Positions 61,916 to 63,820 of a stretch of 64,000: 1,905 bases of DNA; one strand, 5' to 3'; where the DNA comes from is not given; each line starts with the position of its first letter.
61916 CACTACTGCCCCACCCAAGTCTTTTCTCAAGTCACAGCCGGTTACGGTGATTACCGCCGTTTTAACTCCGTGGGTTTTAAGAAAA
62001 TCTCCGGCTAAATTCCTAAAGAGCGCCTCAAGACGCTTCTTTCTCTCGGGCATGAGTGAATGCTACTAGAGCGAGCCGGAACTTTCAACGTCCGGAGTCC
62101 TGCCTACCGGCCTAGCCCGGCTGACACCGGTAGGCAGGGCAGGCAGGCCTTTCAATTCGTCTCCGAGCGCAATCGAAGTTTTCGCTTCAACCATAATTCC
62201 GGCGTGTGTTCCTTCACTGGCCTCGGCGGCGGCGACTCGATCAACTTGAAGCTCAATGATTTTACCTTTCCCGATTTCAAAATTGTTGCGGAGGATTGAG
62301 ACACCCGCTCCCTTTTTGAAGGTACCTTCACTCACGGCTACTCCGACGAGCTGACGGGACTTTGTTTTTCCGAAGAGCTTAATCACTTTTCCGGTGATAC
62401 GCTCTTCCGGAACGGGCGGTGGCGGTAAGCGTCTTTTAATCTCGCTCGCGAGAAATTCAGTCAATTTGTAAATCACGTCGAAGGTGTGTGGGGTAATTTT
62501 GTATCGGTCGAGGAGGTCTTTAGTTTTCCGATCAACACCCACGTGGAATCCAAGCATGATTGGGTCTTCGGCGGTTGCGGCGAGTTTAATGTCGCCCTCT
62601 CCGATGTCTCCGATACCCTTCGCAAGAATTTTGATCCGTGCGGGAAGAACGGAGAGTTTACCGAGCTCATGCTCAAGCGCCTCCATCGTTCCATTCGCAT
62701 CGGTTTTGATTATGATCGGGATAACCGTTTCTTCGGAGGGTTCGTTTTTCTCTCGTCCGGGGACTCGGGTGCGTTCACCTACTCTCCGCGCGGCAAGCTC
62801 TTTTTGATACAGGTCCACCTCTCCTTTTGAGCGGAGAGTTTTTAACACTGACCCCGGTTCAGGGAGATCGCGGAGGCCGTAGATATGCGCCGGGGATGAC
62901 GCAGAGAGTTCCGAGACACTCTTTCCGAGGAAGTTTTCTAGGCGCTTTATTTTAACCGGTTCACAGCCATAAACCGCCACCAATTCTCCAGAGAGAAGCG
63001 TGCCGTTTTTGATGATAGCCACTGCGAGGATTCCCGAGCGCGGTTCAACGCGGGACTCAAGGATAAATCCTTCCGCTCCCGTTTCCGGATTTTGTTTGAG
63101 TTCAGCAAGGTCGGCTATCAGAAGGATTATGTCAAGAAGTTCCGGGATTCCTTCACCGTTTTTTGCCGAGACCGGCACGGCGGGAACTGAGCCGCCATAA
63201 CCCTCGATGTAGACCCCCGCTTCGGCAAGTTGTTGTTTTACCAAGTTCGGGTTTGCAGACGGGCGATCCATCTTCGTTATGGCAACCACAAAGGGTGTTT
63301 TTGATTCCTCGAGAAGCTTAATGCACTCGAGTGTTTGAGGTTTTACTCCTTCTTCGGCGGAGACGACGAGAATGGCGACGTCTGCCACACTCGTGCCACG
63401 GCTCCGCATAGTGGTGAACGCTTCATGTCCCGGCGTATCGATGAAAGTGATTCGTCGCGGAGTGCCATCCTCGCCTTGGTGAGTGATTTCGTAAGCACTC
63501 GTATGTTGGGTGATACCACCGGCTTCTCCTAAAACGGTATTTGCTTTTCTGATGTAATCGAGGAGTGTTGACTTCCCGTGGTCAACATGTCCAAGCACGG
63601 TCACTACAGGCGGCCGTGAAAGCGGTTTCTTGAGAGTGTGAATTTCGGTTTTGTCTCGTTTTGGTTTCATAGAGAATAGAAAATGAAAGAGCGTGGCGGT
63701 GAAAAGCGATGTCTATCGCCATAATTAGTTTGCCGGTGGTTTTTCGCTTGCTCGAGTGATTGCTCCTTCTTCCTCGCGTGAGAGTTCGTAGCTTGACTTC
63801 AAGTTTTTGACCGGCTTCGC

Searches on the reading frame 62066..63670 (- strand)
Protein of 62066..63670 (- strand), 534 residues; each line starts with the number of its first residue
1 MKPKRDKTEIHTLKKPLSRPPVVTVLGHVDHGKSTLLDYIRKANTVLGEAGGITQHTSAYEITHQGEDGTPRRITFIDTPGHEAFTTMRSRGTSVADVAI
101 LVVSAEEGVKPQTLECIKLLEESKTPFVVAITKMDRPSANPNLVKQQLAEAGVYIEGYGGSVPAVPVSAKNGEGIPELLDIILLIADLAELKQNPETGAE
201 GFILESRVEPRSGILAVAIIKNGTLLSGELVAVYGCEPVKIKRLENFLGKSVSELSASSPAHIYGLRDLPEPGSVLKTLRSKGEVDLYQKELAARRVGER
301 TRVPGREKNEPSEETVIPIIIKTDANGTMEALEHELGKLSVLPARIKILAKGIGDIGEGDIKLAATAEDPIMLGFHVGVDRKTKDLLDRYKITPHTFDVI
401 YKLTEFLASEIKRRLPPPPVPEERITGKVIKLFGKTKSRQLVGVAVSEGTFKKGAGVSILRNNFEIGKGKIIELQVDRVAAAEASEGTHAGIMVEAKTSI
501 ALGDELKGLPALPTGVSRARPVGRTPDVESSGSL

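Call 12: search_protein_families(library=pfam, proteins=[window:62066-63670:-], max_evalue=0.00001)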
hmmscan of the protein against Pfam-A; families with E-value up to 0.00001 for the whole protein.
window:62066-63670:- (534 aa): 4 families
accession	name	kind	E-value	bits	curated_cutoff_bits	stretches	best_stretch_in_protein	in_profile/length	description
PF00009.33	GTP_EFTU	-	3e-39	135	26.5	1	23-183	6-183/188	Elongation factor Tu GTP binding domain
PF11987.13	IF-2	-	1.9e-20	73.4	27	1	312-405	22-114/117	Translation-initiation factor 2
PF01926.29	MMR_HSR1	-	6.5e-12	46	21.9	1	23-133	2-113/113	50S ribosome-binding GTPase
PF22042.2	EF-G_D2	-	4.8e-09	36.6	27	1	199-276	2-81/84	Elongation factor G domain 2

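Call 58: find_encoding_contigs(protein=window:62066-63670:-, flank=10000, max_places=3)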
Protein window:62066-63670:- (534 aa): 4 contigs read that carry it; 1 place shown.
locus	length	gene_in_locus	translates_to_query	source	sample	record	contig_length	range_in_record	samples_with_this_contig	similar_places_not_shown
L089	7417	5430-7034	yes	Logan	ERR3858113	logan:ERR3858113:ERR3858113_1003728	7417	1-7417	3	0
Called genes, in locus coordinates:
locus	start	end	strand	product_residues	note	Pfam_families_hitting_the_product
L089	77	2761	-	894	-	PF02861:Clp_N, PF23569:NBD_SMAX1 (weak), PF00004:AAA, PF17871:AAA_lid_9, PF00004:AAA, PF07724:AAA_2, PF07728:AAA_5, PF10431:ClpB_D2-small, +6 more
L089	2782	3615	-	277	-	-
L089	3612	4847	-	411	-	PF00266:Aminotran_5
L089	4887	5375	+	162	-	PF14584:DUF4446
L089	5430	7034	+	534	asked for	PF00009:GTP_EFTU, PF01926:MMR_HSR1, PF22042:EF-G_D2 (weak), PF11987:IF-2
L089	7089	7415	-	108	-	?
